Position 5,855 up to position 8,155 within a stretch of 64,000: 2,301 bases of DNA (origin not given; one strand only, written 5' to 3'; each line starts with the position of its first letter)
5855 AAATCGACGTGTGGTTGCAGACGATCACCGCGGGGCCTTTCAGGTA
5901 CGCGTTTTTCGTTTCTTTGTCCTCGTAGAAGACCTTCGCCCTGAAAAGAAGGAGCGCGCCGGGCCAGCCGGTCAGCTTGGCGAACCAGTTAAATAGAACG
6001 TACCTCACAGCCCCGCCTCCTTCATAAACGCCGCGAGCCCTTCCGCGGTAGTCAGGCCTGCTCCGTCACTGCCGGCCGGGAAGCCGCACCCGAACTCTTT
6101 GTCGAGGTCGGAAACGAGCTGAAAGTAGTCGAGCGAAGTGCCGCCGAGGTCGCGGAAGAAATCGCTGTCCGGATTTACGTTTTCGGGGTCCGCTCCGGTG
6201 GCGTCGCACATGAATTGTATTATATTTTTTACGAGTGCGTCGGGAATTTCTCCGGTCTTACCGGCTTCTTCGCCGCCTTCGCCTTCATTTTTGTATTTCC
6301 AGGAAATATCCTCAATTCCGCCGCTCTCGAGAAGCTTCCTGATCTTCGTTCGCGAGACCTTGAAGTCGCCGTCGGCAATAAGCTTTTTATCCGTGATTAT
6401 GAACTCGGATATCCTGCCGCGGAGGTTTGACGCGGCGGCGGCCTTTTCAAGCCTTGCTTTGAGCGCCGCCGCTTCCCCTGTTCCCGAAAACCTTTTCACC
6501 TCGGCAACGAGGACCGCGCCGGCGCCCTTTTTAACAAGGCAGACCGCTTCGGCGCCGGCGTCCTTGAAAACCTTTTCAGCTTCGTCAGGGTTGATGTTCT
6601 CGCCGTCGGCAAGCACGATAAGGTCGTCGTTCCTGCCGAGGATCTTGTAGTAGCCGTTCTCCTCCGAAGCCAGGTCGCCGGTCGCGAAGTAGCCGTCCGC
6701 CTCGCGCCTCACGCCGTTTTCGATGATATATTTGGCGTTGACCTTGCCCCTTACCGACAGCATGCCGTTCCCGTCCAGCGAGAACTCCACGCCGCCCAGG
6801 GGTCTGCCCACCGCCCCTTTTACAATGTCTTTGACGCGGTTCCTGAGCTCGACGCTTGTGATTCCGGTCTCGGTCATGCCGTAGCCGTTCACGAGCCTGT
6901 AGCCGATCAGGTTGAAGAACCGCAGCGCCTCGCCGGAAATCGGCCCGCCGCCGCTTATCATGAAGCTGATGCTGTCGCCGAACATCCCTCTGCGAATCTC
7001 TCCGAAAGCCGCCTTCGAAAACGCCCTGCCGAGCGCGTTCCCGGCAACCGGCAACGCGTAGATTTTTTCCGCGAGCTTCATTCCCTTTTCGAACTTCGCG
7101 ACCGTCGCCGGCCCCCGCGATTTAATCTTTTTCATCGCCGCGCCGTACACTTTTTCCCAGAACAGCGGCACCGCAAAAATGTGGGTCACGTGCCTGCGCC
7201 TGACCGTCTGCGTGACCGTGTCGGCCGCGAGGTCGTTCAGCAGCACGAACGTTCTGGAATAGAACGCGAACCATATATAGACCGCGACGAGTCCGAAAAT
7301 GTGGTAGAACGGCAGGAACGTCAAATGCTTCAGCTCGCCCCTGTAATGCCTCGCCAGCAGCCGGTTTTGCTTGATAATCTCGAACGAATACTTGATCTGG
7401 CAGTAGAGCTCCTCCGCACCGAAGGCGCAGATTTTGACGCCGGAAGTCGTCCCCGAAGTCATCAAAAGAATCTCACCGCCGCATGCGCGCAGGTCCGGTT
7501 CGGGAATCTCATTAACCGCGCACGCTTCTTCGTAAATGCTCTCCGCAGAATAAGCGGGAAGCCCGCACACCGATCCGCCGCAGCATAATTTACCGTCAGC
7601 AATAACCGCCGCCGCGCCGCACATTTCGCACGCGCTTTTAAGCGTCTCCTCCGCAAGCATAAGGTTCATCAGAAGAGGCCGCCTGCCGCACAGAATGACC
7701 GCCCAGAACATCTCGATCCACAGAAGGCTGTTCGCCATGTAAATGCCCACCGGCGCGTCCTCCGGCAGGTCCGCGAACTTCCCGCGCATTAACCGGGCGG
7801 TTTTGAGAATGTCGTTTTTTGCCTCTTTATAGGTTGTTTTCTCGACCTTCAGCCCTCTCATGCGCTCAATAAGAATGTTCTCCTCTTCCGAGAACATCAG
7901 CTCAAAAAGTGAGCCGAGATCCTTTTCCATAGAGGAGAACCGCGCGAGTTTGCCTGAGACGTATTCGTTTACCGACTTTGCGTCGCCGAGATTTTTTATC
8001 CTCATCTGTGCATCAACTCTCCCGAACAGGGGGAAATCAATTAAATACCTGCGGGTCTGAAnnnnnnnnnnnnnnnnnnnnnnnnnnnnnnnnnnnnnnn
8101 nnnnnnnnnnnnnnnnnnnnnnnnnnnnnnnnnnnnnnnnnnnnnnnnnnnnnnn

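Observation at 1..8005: Operon resembling a duplicated, split Aas system, co-transcribed with FakA/FakB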

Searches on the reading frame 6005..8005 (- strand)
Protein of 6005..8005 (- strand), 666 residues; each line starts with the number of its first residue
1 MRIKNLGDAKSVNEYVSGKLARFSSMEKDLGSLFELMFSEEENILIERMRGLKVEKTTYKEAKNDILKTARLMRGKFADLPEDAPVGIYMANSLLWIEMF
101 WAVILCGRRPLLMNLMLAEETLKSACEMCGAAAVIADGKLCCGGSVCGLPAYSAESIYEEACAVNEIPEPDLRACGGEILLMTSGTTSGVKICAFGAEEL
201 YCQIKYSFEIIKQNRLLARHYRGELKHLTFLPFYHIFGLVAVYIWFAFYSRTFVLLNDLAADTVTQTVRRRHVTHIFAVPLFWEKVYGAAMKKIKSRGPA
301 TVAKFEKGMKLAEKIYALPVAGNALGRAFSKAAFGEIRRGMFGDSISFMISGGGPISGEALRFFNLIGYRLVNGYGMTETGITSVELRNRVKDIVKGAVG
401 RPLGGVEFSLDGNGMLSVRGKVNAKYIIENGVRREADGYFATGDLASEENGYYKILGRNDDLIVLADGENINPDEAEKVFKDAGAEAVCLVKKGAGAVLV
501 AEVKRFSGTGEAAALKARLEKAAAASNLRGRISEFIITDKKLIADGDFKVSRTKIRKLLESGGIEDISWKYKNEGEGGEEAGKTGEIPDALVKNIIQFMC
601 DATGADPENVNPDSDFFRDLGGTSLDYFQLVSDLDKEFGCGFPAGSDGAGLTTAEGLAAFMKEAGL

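Call 8: search_protein_families(library=pfam, proteins=[window:6005-8005:-], max_evalue=0.01)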
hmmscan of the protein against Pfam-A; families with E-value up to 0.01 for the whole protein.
window:6005-8005:- (666 aa): 2 families
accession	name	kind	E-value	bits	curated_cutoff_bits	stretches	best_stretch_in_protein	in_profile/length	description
PF00501.34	AMP-binding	-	8.9e-33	114.1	29.9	1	55-410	20-355/384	AMP-binding enzyme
PF00550.31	PP-binding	-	1.7e-09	38.2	20.8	1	595-645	3-52/67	Phosphopantetheine attachment site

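Call 9: search_protein_families(library=ncbifam, proteins=[window:6005-8005:-], max_evalue=0.01)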
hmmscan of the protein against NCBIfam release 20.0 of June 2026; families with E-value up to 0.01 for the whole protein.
window:6005-8005:- (666 aa): 74 families (the best 25 are shown)
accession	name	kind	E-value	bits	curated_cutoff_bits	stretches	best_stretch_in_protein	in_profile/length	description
TIGR01923.1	menE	equivalog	3.2e-26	92.2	330.15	2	348-489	228-379/442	o-succinylbenzoate--CoA ligase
NF004837.0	PRK06187.1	subfamily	1.3e-24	86.4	476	3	345-480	287-442/531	long-chain-fatty-acid--CoA ligase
NF002966.0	PRK03640.1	equivalog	3.3e-22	78.7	556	2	337-483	247-405/483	o-succinylbenzoate--CoA ligase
NF038343.1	ligase_FadD11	exception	7.9e-21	74.1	950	1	180-553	165-538/585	fatty acid--CoA ligase FadD11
NF005307.0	PRK06839.1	equivalog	3.7e-19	68.7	748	2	344-483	264-416/496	o-succinylbenzoate--CoA ligase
NF004114.0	PRK05605.1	equivalog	4.9e-18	64.7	766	2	177-293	223-333/575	long-chain-fatty-acid--CoA ligase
NF052580.1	Str24CoAsynCasG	equivalog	1.1e-16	60.3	750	2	55-284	64-302/548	steroid-24-oyl-CoA synthetase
NF052269.1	Staph_lig_FadD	equivalog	4.4e-16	58.3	650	1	344-484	265-417/499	long-chain-fatty-acid--CoA ligase FadD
NF005702.0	PRK07514.1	subfamily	2.4e-14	52.6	558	1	346-483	272-423/506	malonyl-CoA synthase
NF006539.0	PRK09029.1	equivalog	7.6e-14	51.4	494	1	352-485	248-378/458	o-succinylbenzoate--CoA ligase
NF005660.0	PRK07445.1-2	equivalog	2.9e-12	46.1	525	1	349-485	184-317/397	O-succinylbenzoic acid--CoA ligase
NF058661.1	cispen_AMP_AmcH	equivalog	3e-12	45.8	370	1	77-280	36-226/458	adenylate-forming 2-oxoglutaryl-ACP ligase AmcH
NF009922.0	PRK13383.1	equivalog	3.5e-11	42.4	987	1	360-481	313-443/528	acyl-CoA synthetase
NF006181.0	PRK08314.1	subfamily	4e-11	41.9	705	1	179-280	208-301/563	long-chain-fatty-acid--CoA ligase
TIGR03208.1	cyc_hxne_CoA_lg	equivalog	7.6e-11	41.4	792.3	1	349-480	315-459/538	cyclohexanecarboxylate-CoA ligase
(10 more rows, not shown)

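Call 14: find_homologous_proteins(query=window:6005-8005:-, max_evalue=1e-10)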
Query window:6005-8005:- (666 aa): 1510 proteins with E <= 1e-10 among 8000 candidates; the best 120 are listed.
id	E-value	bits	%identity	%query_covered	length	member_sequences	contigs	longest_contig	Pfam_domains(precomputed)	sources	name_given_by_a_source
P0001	0.0e+0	1484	99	100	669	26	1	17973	PF00550.32,PF00501.35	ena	-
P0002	0.0e+0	1173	78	100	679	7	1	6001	PF00550.32,PF00501.35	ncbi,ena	-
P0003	2.5e-193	662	48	98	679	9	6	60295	PF00550.32,PF00501.35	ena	-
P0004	9.7e-193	660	49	98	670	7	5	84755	PF00550.32,PF00501.35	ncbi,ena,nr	ncbi:MAG: non-ribosomal peptide synthetase [Clostridia bacterium]|nr:non-ribosomal peptide synthetas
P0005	2.2e-192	659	50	98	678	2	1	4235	PF00550.32,PF00501.35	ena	-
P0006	6.7e-192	657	49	98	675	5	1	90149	PF00550.32,PF00501.35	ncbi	-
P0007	1.2e-189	650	49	98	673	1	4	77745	PF00550.32,PF00501.35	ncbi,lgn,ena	-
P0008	9.3e-189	647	48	98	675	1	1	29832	PF00550.32,PF00501.35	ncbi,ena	-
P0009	8.0e-188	644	48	98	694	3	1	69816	PF00550.32,PF00501.35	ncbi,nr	ncbi:MAG: AMP-binding protein [Clostridia bacterium]|nr:AMP-binding protein [Clostridia bacterium]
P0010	2.6e-187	642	48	98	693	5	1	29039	PF00550.32,PF00501.35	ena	-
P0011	1.7e-185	636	45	100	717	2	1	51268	PF00550.32,PF00501.35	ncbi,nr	ncbi:MAG: AMP-binding protein [Clostridia bacterium]|nr:AMP-binding protein [Clostridia bacterium]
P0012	2.5e-170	586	45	99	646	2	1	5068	PF00550.32,PF00501.35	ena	-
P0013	7.7e-169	581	45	100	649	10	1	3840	PF00550.32,PF00501.35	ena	-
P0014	1.0e-168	581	44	100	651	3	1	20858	PF00550.32,PF00501.35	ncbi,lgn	-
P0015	1.1e-168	581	46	100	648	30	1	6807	PF00550.32,PF00501.35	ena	-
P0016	1.3e-168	580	46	99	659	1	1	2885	PF00550.32,PF00501.35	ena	-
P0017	1.7e-168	580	44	100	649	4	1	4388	PF00501.35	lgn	-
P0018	4.1e-168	579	46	99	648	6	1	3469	PF00550.32,PF00501.35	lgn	-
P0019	5.0e-168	578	44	99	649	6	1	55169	PF00550.32,PF00501.35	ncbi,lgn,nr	ncbi:MAG: non-ribosomal peptide synthetase [Clostridia bacterium]|nr:non-ribosomal peptide synthetas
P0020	7.0e-168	578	46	100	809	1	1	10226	PF00550.32,PF00501.35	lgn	-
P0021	7.8e-168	578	45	99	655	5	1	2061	PF00550.32,PF00501.35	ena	-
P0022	8.6e-168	578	45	100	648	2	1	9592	PF00550.32,PF00501.35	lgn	-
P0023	1.1e-167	577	45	99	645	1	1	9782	PF00550.32,PF00501.35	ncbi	-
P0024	3.0e-167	576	46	99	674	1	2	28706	PF00550.32,PF00501.35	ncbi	-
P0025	3.1e-167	576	45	100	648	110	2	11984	PF00550.32,PF00501.35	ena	-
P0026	3.4e-167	576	44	100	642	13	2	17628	PF00550.32,PF00501.35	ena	-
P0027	3.9e-167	575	44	100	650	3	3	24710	PF00550.32,PF00501.35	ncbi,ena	-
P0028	5.0e-167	575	46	99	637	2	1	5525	PF00550.32,PF00501.35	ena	-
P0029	5.1e-167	575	44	99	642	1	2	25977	PF00550.32,PF00501.35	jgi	-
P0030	1.1e-166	574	46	99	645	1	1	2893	PF00550.32,PF00501.35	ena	-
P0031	1.1e-166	574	46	99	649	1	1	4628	PF00550.32,PF00501.35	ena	-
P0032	1.5e-166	573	45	99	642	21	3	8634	PF00550.32,PF00501.35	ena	-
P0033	1.8e-166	573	44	100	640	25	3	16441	PF00550.32,PF00501.35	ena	-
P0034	2.4e-166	573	45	99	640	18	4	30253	PF00550.32,PF00501.35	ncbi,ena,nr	ncbi:MAG: non-ribosomal peptide synthetase [Clostridia bacterium]|nr:non-ribosomal peptide synthetas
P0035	2.5e-166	573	45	100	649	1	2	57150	PF00550.32,PF00501.35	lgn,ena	-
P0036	6.3e-166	571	44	100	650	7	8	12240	PF00550.32,PF00501.35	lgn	-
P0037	8.4e-166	571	46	100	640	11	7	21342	PF00550.32,PF00501.35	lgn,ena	-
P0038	1.4e-165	570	45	100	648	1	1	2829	PF00550.32,PF00501.35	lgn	-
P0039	1.7e-165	570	45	100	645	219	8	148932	PF00550.32,PF00501.35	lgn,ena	-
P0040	1.9e-165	570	44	100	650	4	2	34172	PF00550.32,PF00501.35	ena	-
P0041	2.2e-165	570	45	100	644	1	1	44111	PF00550.32,PF00501.35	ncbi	-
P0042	2.5e-165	569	45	99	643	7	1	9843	PF00550.32,PF00501.35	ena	-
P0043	4.6e-165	569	45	97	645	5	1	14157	PF00550.32,PF00501.35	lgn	-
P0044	4.6e-165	569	43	99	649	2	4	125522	PF00550.32,PF00501.35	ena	-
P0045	6.4e-165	568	44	100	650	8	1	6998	PF00550.32,PF00501.35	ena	-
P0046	8.9e-165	568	45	100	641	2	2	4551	PF00550.32,PF00501.35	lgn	-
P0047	1.1e-164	567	45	99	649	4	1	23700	PF00550.32,PF00501.35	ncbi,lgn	-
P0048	1.2e-164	567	45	99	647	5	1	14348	PF00550.32,PF00501.35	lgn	-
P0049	1.2e-164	567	44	99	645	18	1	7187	PF00550.32,PF00501.35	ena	-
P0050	1.3e-164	567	46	99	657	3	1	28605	PF00550.32,PF00501.35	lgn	-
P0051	1.4e-164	567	44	99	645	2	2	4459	PF00550.32,PF00501.35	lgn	-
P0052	3.2e-164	566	45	99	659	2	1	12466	PF00550.32,PF00501.35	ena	-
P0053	3.6e-164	566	45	99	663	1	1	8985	PF00550.32,PF00501.35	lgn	-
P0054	5.9e-164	565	44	100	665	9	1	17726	PF00550.32,PF00501.35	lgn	-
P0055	6.2e-164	565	45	99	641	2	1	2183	PF00550.32,PF00501.35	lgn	-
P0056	7.6e-164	565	45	100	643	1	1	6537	PF00550.32,PF00501.35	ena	-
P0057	7.7e-164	565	45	100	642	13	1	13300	PF00550.32,PF00501.35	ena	-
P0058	8.8e-164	564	43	100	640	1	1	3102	PF00550.32,PF00501.35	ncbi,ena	-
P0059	9.3e-164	564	44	99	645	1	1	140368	PF00550.32,PF00501.35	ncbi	-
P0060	1.0e-163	564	45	99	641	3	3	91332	PF00550.32,PF00501.35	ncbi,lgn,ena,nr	ncbi:MAG: non-ribosomal peptide synthetase [Clostridia bacterium]|nr:non-ribosomal peptide synthetas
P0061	1.1e-163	564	44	100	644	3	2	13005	PF00550.32,PF00501.35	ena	-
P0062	1.2e-163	564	44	99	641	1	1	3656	PF00550.32,PF00501.35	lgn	-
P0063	1.7e-163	563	44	99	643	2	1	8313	PF00550.32,PF00501.35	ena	-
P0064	1.9e-163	563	45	99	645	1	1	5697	PF00550.32,PF00501.35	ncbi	-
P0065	1.9e-163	563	45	99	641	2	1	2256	PF00550.32,PF00501.35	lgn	-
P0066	2.3e-163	563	44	100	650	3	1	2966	PF00550.32,PF00501.35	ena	-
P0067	2.3e-163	563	45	100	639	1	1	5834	PF00550.32,PF00501.35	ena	-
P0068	3.8e-163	562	44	97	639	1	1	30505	PF00550.32,PF00501.35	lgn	-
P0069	5.2e-163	562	44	100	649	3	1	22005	PF00550.32,PF00501.35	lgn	-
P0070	6.2e-163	562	43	100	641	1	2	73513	PF00550.32,PF00501.35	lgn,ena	-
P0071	6.7e-163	561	45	100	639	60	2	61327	PF00550.32,PF00501.35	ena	-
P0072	7.4e-163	561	46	99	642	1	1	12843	PF00550.32,PF00501.35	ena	-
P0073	8.0e-163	561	44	99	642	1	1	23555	PF00550.32,PF00501.35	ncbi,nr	ncbi:MAG: non-ribosomal peptide synthetase [Clostridia bacterium]|nr:non-ribosomal peptide synthetas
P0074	8.4e-163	561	44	100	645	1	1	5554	PF00550.32,PF00501.35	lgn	-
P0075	9.3e-163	561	46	99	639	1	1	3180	PF00550.32,PF00501.35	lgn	-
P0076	1.1e-162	561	44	100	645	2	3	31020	PF00550.32,PF00501.35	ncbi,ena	-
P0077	1.3e-162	561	45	99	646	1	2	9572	PF00550.32,PF00501.35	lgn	-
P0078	1.3e-162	560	44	100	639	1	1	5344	PF00550.32,PF00501.35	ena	-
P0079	2.1e-162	560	45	100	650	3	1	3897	PF00550.32,PF00501.35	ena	-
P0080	2.4e-162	560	44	100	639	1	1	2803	PF00550.32,PF00501.35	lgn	-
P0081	2.4e-162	560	44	97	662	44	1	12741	PF00550.32,PF00501.35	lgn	-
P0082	2.9e-162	559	44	100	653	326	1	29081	PF00550.32,PF00501.35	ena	-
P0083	3.2e-162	559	46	99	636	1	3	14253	PF00550.32,PF00501.35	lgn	-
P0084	3.5e-162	559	45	100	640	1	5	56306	PF00550.32,PF00501.35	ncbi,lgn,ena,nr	ncbi:MAG: AMP-binding protein [Oscillospiraceae bacterium]|nr:AMP-binding protein [Oscillospiraceae 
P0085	3.7e-162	559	44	99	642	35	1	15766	PF00550.32,PF00501.35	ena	-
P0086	3.9e-162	559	45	100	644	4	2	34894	PF00550.32,PF00501.35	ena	-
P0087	3.9e-162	559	45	100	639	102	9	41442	PF00550.32,PF00501.35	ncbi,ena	-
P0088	4.0e-162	559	44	99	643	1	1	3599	PF00550.32,PF00501.35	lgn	-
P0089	4.1e-162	559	45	100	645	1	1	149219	PF00550.32,PF00501.35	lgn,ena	-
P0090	4.1e-162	559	44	100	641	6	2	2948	PF00550.32,PF00501.35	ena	-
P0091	5.3e-162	558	44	100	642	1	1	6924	PF00550.32,PF00501.35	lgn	-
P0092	5.7e-162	558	45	99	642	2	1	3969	PF00550.32,PF00501.35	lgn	-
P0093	6.0e-162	558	44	100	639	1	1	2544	PF00550.32,PF00501.35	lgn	-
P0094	7.9e-162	558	43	100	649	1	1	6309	PF00550.32,PF00501.35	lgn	-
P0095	9.0e-162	558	44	97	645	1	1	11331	PF00550.32,PF00501.35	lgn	-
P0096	9.1e-162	558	43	100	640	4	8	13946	PF00550.32,PF00501.35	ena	-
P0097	9.7e-162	558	44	100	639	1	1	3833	PF00550.32,PF00501.35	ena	-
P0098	1.1e-161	557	44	100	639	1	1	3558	PF00550.32,PF00501.35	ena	-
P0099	1.4e-161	557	45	100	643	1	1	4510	PF00550.32,PF00501.35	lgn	-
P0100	1.6e-161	557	43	99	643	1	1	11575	PF00550.32,PF00501.35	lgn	-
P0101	1.7e-161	557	44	100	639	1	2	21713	PF00550.32,PF00501.35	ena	-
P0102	2.1e-161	557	44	100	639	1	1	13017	PF00550.32,PF00501.35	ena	-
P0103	2.2e-161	556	43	100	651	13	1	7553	PF00550.32,PF00501.35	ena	-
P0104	2.3e-161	556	43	99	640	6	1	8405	PF00550.32,PF00501.35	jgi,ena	-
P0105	3.2e-161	556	44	100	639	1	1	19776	PF00550.32,PF00501.35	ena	-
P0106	3.3e-161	556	44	99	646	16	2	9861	PF00550.32,PF00501.35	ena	-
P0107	3.8e-161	556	43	97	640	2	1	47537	PF00550.32,PF00501.35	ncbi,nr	ncbi:MAG: AMP-binding protein [Ruminococcus sp.]|nr:AMP-binding protein [Ruminococcus sp.]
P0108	3.8e-161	556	44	100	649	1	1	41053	PF00550.32,PF00501.35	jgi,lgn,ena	-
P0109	4.1e-161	556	44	100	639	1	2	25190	PF00550.32,PF00501.35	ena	-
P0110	4.3e-161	555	44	100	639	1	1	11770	PF00550.32,PF00501.35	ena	-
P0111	6.6e-161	555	44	100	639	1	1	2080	PF00550.32,PF00501.35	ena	-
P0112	6.8e-161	555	45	100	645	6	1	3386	PF00550.32,PF00501.35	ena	-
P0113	7.5e-161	555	45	100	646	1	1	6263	PF00550.32,PF00501.35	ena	-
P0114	8.1e-161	555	43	99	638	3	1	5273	PF00550.32,PF00501.35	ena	-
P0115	8.7e-161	554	44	100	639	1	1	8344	PF00550.32,PF00501.35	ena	-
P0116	9.0e-161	554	43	100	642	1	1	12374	PF00550.32,PF00501.35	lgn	-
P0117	1.0e-160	554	43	100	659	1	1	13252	PF00550.32,PF00501.35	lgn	-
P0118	1.4e-160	554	44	99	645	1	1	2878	PF00550.32,PF00501.35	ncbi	-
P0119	1.5e-160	554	44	99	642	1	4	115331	PF00550.32,PF00501.35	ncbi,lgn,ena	-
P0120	1.5e-160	554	44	100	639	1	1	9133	PF00550.32,PF00501.35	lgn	-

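Call 16: find_related_loci(query=A1, collection=genome_contigs, flank=10000)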
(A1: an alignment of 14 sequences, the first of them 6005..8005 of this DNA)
Query A1 (666 aa) in genome_contigs; peptide patterns used: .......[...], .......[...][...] (x = any residue, [..] = any of these).
305 stretches matched a pattern; 246 encode a relative of the query (tblastn E <= 1e-3); the best 80 are kept; 80 distinct loci.
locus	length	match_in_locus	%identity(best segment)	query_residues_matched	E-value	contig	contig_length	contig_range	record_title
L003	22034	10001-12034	78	1-666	0e+0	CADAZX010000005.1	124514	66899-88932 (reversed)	MAG: uncultured Ruminococcus sp. isolate RUG13779 genome assembly, contig: RUG13779_asm_5, whole genome shotgun sequence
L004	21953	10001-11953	49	1-652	0e+0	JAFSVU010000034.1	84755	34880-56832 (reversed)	MAG: Clostridia bacterium isolate RGIG3519 Goat_Rumen.Co__c1771172, whole genome shotgun sequence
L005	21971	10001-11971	48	1-654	0e+0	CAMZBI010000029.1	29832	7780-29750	MAG TPA_asm: uncultured Clostridia bacterium isolate SRR10912533_bin.33_metaWRAP_v1.3_MAG genome assembly, contig: ERZ14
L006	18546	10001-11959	49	1-652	0e+0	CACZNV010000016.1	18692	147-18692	MAG: uncultured Ruminococcus sp. isolate RUG12790 genome assembly, contig: RUG12790_asm_16, whole genome shotgun sequenc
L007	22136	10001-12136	45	1-664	0e+0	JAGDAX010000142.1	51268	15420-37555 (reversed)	MAG: Clostridia bacterium isolate RGIG10301 Yak_Rumen.Co__c6898006, whole genome shotgun sequence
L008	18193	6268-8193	44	1-664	3e-179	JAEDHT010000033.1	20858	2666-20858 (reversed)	MAG: Clostridiaceae bacterium isolate MAG143 NODE_1821_length_20858_cov_20.511753, whole genome shotgun sequence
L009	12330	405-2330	43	1-664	2e-179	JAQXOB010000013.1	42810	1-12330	MAG: Clostridia bacterium isolate SUG1368 k141_1497705, whole genome shotgun sequence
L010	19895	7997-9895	45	6-665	1e-176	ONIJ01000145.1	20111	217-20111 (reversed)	uncultured Clostridiales bacterium isolate RUG333 genome assembly, contig: k87_26534653, whole genome shotgun sequence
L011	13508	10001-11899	45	6-665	1e-176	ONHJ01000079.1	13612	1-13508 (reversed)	uncultured Clostridiales bacterium isolate RUG299 genome assembly, contig: scaffold_7624, whole genome shotgun sequence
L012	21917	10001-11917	45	1-663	1e-175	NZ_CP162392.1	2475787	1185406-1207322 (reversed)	Ruminococcus sp. JL13D9 chromosome, complete genome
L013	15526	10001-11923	44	1-663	3e-175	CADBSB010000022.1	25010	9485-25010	MAG: uncultured Ruminococcus sp. isolate RUG14256 genome assembly, contig: RUG14256_asm_22, whole genome shotgun sequenc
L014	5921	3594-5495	45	6-665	1e-177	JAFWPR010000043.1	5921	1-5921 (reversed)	MAG: Clostridia bacterium isolate RGIG5957 Sheep_Omasum-2__c279247, whole genome shotgun sequence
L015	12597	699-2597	45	6-664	2e-174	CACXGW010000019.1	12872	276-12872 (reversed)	MAG: uncultured Ruminococcus sp. isolate RUG11254 genome assembly, contig: RUG11254_asm_19, whole genome shotgun sequenc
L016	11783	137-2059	44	1-663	4e-174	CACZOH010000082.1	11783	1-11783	MAG: uncultured Ruminococcus sp. isolate RUG12800 genome assembly, contig: RUG12800_asm_82, whole genome shotgun sequenc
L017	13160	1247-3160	45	1-666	7e-174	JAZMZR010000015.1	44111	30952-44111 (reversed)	MAG: Candidatus Limivicinus sp. isolate T1900044749_TS20190415.MAGScoT_cleanbin_000043 SGB_2169_k141_2870522, whole geno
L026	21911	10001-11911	45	1-663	3e-171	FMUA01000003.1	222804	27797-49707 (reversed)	Ruminococcaceae bacterium P7 genome assembly, contig: IE30DRAFT_scaffold00002.2, whole genome shotgun sequence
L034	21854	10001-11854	47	1-642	3e-171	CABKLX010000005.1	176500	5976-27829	uncultured Clostridiales bacterium isolate MGYG-HGUT-01271 genome assembly, contig: NODE_20_length_176500_cov_20.8663, w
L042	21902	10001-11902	44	6-663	2e-168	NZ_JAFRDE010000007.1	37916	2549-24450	MAG: Ruminococcus sp. isolate RGIG2388 Goat_Ileum-4__c33, whole genome shotgun sequence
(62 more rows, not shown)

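Call 20: search_protein_families(library=pfam, proteins=[L034:14941-15975:+, L034:17856-19220:+, L034:20883-21827:+, L034:8180-9052:+, L034:9049-9630:+, L034:7173-7772:+], max_evalue=0.001)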
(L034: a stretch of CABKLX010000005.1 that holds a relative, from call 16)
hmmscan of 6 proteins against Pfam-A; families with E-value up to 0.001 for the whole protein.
L034:14941-15975:+ (344 aa): 2 families
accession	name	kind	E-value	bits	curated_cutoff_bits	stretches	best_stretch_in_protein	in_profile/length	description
PF04970.19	LRAT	-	3.6e-17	63.2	24.3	1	7-117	2-119/120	Lecithin retinol acyltransferase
PF01648.25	ACPS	-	1e-11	45.3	25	1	229-290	2-69/111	4'-phosphopantetheinyl transferase superfamily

L034:17856-19220:+ (454 aa): 2 families
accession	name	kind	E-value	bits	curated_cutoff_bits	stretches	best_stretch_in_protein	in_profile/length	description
PF13347.12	MFS_2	-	4.4e-27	95.1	27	1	62-429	36-408/427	MFS/sugar transport protein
PF07690.21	MFS_1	-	8.2e-10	38.5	33.4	1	77-380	46-339/347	Major Facilitator Superfamily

L034:20883-21827:+ (314 aa): 2 families
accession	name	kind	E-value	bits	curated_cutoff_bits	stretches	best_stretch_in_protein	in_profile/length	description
PF12146.15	Hydrolase_4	-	6.1e-14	52.3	27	2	245-293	185-233/239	Serine aminopeptidase, S33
PF00561.26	Abhydrolase_1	-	9.6e-09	35.7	25.8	1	97-199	2-101/245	alpha/beta hydrolase fold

L034:8180-9052:+ (290 aa): 2 families
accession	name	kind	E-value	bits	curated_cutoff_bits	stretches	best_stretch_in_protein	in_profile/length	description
PF02588.21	YitT_membrane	-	4.2e-58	196.5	24.3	1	12-219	2-204/205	Uncharacterised 5xTM membrane BCR, YitT family COG1284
PF10035.14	DUF2179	-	2.4e-20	72.6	22.8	1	225-279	1-55/55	Uncharacterized protein conserved in bacteria (DUF2179)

L034:9049-9630:+ (193 aa): 1 family
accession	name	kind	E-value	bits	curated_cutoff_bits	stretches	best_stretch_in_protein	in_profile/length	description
PF00156.33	Pribosyltran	-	5.6e-08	32.7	26.3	1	38-156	15-125/158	Phosphoribosyl transferase domain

L034:7173-7772:+ (199 aa): 5 families
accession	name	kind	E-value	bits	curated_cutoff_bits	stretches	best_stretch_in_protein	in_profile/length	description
PF13662.12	Toprim_4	-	1.3e-25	89.9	25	1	81-172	1-85/85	Toprim domain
PF21176.3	RecR_HhH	-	9.1e-16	57.8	27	1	9-51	2-44/45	RecR, helix-hairpin-helix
PF21175.2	RecR_C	-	4.5e-14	51.9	22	1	174-197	1-24/24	RecR, C-terminal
PF01751.28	Toprim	-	6.6e-11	42.7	23.1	1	82-164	1-89/96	Toprim domain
PF02132.21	RecR_ZnF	-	1.5e-07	31.5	22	1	55-75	1-21/21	RecR, Cys4-zinc finger domain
